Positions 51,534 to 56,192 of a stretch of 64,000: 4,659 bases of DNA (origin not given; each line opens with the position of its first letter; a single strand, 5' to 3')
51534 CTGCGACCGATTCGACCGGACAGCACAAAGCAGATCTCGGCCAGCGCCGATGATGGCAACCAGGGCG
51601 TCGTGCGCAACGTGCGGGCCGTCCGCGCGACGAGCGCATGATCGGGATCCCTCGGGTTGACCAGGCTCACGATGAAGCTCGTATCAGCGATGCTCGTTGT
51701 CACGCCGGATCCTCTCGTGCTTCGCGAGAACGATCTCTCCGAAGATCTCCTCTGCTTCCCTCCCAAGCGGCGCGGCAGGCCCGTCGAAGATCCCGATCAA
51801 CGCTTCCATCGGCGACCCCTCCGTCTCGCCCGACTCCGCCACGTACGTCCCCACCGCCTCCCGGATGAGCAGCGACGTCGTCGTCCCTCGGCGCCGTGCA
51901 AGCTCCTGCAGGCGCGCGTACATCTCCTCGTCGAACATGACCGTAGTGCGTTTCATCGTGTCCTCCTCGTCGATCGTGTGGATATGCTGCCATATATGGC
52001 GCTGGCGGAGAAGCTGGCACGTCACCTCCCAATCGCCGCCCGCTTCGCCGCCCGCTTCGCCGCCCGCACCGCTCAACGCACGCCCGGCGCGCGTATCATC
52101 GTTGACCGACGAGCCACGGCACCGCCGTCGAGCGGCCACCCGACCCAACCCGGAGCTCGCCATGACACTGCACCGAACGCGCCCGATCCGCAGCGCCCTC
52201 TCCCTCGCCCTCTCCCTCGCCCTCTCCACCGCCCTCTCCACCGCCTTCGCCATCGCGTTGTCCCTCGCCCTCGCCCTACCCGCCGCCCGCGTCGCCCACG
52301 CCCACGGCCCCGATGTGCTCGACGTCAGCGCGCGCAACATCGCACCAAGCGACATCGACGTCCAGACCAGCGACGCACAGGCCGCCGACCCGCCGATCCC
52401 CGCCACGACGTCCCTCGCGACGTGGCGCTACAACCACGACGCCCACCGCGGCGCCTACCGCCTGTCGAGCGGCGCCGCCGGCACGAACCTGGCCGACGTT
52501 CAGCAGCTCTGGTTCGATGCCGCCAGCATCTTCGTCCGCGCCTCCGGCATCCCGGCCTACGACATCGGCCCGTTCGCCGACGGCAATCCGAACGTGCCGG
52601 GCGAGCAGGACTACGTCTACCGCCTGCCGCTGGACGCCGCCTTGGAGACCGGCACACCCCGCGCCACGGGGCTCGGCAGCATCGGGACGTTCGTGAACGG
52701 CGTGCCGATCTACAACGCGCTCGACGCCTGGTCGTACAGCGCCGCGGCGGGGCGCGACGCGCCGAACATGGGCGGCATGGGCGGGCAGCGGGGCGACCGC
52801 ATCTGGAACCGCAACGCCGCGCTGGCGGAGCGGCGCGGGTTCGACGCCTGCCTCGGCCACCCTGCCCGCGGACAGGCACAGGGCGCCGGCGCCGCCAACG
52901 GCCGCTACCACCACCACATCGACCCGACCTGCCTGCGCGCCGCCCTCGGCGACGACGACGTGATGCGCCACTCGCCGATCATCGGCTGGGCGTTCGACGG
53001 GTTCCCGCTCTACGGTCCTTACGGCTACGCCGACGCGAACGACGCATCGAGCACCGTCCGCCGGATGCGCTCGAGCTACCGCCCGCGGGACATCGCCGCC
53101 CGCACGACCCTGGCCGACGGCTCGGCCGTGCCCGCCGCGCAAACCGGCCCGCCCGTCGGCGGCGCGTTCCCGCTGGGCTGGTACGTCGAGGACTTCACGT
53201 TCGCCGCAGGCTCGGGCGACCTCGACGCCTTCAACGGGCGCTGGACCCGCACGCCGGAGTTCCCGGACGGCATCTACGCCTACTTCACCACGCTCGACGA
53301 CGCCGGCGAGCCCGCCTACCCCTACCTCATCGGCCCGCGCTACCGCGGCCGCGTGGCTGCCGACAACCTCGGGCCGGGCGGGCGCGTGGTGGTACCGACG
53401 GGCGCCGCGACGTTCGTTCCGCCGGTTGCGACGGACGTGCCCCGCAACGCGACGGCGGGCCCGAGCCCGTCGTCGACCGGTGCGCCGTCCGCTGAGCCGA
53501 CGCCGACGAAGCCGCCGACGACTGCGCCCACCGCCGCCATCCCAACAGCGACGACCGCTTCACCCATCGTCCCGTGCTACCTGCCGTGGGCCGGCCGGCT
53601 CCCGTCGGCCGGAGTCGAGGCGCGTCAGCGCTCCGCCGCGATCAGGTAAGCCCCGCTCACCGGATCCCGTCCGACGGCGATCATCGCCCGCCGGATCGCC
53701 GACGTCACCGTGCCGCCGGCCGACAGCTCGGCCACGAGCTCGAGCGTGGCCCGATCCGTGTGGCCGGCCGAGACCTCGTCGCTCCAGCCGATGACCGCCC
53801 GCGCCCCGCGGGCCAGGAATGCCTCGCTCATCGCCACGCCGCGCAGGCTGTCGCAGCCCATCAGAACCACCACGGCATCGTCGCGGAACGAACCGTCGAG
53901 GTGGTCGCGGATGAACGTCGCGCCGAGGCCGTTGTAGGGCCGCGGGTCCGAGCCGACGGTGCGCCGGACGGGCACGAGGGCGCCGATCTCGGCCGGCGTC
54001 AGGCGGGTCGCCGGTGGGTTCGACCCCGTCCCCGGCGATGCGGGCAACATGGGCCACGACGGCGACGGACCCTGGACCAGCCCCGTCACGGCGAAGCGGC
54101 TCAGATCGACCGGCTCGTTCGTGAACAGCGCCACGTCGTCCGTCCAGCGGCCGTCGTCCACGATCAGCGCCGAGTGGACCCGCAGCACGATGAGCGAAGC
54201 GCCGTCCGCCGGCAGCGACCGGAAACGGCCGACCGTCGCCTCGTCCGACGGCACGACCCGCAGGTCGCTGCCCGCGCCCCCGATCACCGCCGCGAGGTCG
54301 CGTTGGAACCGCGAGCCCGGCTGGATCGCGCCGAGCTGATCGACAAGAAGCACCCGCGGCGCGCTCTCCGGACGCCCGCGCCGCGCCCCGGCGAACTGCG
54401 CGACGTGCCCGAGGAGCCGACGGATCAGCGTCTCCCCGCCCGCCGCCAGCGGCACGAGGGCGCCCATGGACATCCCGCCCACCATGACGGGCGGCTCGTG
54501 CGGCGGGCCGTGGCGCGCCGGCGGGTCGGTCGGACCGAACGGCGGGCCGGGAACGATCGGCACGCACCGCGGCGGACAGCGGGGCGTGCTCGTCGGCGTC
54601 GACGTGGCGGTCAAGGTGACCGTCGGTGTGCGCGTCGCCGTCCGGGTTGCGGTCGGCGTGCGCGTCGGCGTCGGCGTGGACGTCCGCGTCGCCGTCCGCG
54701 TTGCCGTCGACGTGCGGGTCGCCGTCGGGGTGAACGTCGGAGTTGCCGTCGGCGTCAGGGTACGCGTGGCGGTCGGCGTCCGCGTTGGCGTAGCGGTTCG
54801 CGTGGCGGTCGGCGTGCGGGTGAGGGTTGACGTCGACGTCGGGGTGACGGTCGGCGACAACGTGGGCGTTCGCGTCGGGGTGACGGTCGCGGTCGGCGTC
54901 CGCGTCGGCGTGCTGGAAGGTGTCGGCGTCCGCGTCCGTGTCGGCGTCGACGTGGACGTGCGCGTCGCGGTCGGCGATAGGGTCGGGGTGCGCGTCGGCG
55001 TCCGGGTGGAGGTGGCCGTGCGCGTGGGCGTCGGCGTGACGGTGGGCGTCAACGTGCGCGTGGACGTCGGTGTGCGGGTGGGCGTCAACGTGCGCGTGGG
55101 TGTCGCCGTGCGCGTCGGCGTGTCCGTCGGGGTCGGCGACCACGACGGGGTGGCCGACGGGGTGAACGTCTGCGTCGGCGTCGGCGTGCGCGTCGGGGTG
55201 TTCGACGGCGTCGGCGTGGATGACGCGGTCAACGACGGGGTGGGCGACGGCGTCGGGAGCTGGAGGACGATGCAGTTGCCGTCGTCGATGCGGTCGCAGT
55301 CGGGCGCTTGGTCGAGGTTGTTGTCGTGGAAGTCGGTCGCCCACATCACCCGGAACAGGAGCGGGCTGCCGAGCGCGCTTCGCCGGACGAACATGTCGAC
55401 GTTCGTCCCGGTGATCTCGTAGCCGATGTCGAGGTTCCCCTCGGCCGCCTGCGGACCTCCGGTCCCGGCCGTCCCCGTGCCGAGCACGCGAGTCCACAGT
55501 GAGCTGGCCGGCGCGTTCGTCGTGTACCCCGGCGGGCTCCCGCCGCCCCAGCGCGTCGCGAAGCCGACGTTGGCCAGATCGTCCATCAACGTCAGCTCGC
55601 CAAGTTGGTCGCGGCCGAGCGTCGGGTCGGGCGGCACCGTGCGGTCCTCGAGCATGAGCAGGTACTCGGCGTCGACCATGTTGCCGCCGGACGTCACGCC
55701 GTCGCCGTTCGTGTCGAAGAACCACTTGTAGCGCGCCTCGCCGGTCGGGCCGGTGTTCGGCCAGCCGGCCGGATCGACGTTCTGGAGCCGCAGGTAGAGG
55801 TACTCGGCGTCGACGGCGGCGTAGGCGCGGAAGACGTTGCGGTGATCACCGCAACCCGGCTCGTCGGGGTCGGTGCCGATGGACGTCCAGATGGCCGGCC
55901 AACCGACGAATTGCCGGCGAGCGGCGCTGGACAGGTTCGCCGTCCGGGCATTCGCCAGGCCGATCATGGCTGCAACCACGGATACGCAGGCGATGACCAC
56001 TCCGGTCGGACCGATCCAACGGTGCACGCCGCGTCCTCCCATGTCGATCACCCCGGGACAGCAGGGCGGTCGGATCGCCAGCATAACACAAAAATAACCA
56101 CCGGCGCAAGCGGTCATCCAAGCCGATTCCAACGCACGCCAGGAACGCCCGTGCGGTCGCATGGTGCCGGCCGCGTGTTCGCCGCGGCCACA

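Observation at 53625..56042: Paralog joining the giant-protein N-terminal domain to a caspase-fold-like C-terminus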

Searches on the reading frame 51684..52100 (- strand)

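Call 71: search_protein_families(library=pfam, proteins=[window:51684-52100:-], max_evalue=0.001)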
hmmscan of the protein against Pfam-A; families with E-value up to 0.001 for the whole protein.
window:51684-52100:- (138 aa): 2 families
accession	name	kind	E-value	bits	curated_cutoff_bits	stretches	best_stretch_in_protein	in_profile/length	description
PF01402.27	RHH_1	-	6.9e-08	32.6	20.5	1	51-88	1-38/39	Ribbon-helix-helix protein, copG family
PF12651.13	RHH_3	-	0.00034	20.9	21.6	1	50-87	3-40/44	Ribbon-helix-helix domain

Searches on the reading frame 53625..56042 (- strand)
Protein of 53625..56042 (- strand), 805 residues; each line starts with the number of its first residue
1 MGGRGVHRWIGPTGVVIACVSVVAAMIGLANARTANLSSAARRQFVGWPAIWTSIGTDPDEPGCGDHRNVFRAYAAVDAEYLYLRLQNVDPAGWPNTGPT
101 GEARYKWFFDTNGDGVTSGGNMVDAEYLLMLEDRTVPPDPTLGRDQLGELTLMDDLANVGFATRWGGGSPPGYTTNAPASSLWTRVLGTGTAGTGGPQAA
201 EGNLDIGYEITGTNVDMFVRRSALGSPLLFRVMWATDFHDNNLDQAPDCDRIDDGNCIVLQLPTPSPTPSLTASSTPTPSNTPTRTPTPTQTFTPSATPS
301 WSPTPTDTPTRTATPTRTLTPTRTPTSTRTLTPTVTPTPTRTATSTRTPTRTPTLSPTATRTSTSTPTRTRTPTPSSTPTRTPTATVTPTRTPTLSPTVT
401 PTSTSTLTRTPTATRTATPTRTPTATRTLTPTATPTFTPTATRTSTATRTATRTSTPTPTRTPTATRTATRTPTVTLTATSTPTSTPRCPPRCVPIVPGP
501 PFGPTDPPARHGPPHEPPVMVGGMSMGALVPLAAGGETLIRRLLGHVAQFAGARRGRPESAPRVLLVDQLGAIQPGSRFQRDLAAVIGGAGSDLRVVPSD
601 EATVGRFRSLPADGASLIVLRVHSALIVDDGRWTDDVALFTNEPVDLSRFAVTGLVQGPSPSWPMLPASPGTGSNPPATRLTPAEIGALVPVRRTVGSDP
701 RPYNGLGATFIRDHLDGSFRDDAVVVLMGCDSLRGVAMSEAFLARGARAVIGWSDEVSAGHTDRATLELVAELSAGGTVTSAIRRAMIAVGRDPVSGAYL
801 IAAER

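Call 6: search_protein_families(library=pfam, proteins=[window:53625-56042:-], max_evalue=1)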
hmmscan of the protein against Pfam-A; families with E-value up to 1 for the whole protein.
window:53625-56042:- (805 aa): 1 family
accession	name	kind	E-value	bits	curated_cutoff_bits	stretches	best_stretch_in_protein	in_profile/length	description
PF12770.12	CHAT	-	0.0015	18.5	24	1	717-793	189-269/289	CHAT domain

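Call 8: search_protein_families(library=ncbifam, proteins=[window:53625-56042:-], max_evalue=1)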
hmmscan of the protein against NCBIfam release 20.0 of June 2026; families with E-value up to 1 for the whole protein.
window:53625-56042:- (805 aa): 0 families

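Call 85: search_protein_families(library=padloc, proteins=[window:53625-56042:-], max_evalue=0.01)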
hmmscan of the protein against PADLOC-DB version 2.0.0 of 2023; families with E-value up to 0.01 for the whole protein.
window:53625-56042:- (805 aa): 0 families
